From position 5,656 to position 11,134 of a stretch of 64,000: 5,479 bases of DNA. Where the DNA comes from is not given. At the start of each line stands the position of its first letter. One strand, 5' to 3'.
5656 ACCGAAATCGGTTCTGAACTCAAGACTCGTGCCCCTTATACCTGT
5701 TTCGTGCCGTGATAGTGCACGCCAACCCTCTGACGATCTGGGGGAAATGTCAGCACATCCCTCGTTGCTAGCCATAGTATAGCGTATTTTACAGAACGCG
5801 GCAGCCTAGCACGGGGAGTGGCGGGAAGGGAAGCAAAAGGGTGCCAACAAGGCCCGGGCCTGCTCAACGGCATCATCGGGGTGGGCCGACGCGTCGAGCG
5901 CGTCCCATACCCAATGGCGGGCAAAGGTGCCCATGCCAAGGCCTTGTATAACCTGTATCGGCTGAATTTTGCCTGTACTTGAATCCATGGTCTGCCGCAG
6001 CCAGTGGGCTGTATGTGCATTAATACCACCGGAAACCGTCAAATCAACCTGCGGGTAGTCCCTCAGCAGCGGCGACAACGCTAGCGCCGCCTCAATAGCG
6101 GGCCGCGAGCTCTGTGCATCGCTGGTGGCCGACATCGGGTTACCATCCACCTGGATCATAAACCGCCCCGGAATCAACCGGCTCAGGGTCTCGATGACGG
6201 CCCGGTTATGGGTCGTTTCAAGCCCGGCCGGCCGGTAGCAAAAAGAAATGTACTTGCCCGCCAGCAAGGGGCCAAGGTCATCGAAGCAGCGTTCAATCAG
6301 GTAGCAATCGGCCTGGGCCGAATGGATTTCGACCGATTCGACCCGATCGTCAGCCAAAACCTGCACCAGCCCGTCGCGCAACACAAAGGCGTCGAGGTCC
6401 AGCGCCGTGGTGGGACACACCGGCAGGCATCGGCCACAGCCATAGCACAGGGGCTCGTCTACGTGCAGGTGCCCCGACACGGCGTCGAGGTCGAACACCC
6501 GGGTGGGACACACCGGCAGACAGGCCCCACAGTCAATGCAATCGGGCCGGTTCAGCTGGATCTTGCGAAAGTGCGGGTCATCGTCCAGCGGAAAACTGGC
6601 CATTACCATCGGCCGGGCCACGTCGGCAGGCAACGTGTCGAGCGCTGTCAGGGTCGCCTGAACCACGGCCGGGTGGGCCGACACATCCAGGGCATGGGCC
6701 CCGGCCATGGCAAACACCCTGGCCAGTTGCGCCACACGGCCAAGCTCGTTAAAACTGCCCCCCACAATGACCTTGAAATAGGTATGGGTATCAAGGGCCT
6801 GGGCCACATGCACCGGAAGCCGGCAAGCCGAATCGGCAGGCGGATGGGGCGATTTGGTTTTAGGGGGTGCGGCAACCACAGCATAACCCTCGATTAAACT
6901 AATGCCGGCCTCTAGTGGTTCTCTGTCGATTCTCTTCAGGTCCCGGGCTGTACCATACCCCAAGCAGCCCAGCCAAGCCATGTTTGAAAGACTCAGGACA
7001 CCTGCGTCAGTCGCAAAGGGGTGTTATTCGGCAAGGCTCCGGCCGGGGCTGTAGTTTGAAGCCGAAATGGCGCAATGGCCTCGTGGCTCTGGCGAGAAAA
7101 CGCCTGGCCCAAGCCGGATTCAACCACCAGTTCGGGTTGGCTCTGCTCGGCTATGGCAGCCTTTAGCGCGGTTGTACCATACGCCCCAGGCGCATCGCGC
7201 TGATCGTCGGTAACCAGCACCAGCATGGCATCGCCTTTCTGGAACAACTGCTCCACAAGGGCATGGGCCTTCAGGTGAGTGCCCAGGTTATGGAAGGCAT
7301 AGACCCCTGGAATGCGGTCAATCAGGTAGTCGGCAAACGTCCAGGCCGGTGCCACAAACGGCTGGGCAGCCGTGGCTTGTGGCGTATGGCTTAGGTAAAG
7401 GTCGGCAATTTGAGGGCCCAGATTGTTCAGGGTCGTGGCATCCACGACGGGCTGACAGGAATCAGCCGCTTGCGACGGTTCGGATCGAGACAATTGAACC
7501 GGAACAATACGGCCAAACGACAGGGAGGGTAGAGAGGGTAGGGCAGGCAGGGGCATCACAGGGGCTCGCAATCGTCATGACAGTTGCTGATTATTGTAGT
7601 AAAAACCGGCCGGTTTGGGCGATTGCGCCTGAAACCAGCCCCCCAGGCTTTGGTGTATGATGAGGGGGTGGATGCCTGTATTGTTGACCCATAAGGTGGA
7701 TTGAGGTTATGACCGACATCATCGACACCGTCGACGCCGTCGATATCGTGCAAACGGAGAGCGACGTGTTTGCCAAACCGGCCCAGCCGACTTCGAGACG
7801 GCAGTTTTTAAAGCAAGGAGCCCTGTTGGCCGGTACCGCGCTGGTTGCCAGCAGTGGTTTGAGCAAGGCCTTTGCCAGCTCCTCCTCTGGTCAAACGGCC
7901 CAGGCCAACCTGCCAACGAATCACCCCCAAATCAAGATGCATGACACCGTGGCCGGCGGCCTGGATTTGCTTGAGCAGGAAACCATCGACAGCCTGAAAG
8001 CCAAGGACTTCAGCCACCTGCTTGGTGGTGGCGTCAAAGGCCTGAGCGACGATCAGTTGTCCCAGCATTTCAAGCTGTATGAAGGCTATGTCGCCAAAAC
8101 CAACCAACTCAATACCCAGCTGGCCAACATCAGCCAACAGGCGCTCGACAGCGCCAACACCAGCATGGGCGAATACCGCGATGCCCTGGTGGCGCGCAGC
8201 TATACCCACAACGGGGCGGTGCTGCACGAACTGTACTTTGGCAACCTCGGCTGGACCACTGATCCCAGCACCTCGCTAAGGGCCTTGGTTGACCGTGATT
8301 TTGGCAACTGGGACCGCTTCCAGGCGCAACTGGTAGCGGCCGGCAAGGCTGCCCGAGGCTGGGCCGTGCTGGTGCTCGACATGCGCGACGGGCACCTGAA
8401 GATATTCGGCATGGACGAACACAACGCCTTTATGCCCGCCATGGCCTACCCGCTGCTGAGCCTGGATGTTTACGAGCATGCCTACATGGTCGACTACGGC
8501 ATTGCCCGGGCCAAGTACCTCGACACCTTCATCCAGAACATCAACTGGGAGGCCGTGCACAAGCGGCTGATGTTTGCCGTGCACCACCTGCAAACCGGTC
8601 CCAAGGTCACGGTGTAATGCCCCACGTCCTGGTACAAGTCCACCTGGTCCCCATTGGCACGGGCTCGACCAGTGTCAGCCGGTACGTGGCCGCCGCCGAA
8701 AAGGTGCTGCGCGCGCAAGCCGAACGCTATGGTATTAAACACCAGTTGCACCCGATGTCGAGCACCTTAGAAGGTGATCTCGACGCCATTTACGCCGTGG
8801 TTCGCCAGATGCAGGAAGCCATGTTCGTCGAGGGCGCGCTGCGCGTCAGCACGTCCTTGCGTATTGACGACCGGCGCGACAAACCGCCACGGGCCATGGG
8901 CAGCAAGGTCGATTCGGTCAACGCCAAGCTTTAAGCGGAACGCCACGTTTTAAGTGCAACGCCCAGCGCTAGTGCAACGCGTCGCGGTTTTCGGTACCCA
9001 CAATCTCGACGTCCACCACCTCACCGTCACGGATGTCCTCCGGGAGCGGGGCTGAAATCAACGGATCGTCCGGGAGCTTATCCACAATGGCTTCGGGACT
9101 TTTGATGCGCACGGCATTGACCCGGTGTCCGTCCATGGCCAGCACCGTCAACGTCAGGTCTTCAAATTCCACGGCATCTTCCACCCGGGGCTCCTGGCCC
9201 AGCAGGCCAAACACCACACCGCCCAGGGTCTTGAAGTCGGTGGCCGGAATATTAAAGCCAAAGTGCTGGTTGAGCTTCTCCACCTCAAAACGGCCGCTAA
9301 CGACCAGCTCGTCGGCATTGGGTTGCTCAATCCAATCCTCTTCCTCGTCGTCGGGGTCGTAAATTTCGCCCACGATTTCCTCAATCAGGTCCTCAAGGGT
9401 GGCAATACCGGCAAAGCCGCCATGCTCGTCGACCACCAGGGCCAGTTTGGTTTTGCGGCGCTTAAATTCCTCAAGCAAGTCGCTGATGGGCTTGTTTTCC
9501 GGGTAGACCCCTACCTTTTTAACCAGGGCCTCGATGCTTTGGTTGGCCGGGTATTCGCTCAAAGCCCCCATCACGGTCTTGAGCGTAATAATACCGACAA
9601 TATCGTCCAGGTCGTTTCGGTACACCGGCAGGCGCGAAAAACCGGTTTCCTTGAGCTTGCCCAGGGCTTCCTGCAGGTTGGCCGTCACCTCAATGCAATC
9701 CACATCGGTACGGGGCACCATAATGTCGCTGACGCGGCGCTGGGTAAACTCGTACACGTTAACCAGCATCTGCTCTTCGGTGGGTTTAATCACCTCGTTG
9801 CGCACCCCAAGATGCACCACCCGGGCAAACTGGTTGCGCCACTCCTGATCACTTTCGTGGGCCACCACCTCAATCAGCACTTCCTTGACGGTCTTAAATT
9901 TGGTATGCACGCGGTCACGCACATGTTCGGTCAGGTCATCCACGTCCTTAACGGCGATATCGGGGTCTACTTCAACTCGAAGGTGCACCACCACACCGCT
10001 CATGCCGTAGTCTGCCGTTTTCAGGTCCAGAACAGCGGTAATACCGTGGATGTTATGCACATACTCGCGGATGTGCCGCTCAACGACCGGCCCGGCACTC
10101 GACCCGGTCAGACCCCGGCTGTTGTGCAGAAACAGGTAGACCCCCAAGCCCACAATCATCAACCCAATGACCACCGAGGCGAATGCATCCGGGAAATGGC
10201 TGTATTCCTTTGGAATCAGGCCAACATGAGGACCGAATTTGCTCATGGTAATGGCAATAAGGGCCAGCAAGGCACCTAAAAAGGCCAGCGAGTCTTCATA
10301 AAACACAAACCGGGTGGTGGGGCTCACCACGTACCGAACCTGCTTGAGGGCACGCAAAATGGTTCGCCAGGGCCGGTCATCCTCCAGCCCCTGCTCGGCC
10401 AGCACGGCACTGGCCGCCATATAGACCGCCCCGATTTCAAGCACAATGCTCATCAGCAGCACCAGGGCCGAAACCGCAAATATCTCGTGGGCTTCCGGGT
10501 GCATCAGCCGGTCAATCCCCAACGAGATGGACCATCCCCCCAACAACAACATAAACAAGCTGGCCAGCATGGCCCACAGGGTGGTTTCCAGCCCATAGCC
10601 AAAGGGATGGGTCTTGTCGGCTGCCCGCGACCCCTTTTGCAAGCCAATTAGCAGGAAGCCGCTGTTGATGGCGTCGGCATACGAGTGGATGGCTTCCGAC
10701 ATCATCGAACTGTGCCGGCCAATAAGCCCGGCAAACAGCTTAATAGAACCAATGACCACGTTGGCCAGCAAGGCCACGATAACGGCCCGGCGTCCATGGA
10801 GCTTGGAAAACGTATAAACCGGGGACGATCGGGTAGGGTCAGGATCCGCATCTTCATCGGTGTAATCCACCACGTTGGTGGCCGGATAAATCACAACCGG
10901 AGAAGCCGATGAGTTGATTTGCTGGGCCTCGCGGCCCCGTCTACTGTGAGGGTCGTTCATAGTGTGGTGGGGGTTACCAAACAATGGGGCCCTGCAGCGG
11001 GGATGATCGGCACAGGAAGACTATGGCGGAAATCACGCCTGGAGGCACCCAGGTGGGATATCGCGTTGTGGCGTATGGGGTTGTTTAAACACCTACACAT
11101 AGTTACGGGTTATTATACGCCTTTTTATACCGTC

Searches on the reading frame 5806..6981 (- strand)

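Call 44: search_protein_families(library=pfam, proteins=[window:5806-6981:-], max_evalue=0.00001)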
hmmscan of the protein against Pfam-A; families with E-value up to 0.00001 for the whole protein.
window:5806-6981:- (391 aa): 11 families
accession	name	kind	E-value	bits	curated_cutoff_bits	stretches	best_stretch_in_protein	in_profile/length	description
PF12838.12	Fer4_7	-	1.5e-12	48.2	27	1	148-193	2-52/52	4Fe-4S dicluster domain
PF00037.32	Fer4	-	1.1e-09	38.1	21.1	0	174-194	3-23/24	4Fe-4S binding domain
PF25160.1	LdpA_Fe-S-bd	-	2e-09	37.5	27.6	1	173-194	22-43/49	LdpA Fe-S cluster-binding domain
PF13187.11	Fer4_9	-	5.2e-09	36.4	27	1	147-193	1-51/52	4Fe-4S dicluster domain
PF12617.14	LdpA_C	-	6.8e-09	36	22.2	1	209-369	2-158/184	Light dependent period A C-terminal domain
PF13484.11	Fer4_16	-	1.2e-08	36.1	30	0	179-202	2-25/66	4Fe-4S double cluster binding domain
PF14697.11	Fer4_21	-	1.3e-08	35.2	35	1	144-192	4-55/59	4Fe-4S dicluster domain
PF12837.12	Fer4_6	-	3.7e-08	33.4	25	0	173-191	3-21/24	4Fe-4S binding domain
PF12797.12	Fer4_2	-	4.2e-08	33.1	24.5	0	171-191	2-22/22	4Fe-4S binding domain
PF13237.11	Fer4_10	-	2.2e-07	31.1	25.5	1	141-190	2-53/53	4Fe-4S dicluster domain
PF13183.11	Fer4_8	-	2.9e-06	28.1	27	0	179-232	5-60/68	4Fe-4S dicluster domain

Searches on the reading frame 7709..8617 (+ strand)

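Call 44: search_protein_families(library=pfam, proteins=[window:7709-8617:+], max_evalue=0.00001)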
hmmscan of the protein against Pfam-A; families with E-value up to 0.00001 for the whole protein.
window:7709-8617:+ (302 aa): 1 family
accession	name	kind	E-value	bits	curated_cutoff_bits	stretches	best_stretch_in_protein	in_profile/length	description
PF02777.23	Sod_Fe_C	-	4.3e-25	88.1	20.9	1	187-286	2-102/102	Iron/manganese superoxide dismutases, C-terminal domain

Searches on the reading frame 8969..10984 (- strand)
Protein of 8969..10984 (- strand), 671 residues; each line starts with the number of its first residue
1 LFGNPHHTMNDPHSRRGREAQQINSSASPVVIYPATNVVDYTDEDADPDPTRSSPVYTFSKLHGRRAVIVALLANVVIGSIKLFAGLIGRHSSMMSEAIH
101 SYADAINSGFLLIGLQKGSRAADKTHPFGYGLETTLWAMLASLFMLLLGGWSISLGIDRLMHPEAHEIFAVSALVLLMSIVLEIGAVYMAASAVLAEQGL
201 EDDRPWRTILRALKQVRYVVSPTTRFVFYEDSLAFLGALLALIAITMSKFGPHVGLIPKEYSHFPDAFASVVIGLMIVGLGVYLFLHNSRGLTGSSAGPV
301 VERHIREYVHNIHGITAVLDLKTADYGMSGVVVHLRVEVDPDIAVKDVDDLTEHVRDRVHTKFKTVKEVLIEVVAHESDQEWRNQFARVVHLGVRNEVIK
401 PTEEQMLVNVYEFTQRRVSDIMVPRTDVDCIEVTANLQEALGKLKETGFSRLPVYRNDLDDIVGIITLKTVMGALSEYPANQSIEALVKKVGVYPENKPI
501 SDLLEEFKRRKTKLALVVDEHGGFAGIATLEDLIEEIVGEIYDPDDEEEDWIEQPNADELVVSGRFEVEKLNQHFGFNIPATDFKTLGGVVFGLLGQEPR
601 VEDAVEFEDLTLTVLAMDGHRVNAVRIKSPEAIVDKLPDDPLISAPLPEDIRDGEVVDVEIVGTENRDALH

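Call 12: search_protein_families(library=pfam, proteins=[window:8969-10984:-], max_evalue=0.001)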
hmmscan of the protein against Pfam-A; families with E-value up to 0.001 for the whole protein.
window:8969-10984:- (671 aa): 4 families
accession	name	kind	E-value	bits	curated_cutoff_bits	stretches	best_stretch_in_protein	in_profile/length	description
PF01545.26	Cation_efflux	-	5.8e-26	91.9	26.6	1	68-292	1-197/198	Cation efflux family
PF03471.22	CorC_HlyC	-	7.4e-19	68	27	1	557-629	5-79/81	Transporter associated domain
PF00571.33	CBS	-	1e-17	64.6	24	2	418-476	1-56/57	CBS domain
PF16916.11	ZT_dimer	-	2.2e-08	34.4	26.7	1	302-373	6-75/78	Dimerisation domain of Zinc Transporter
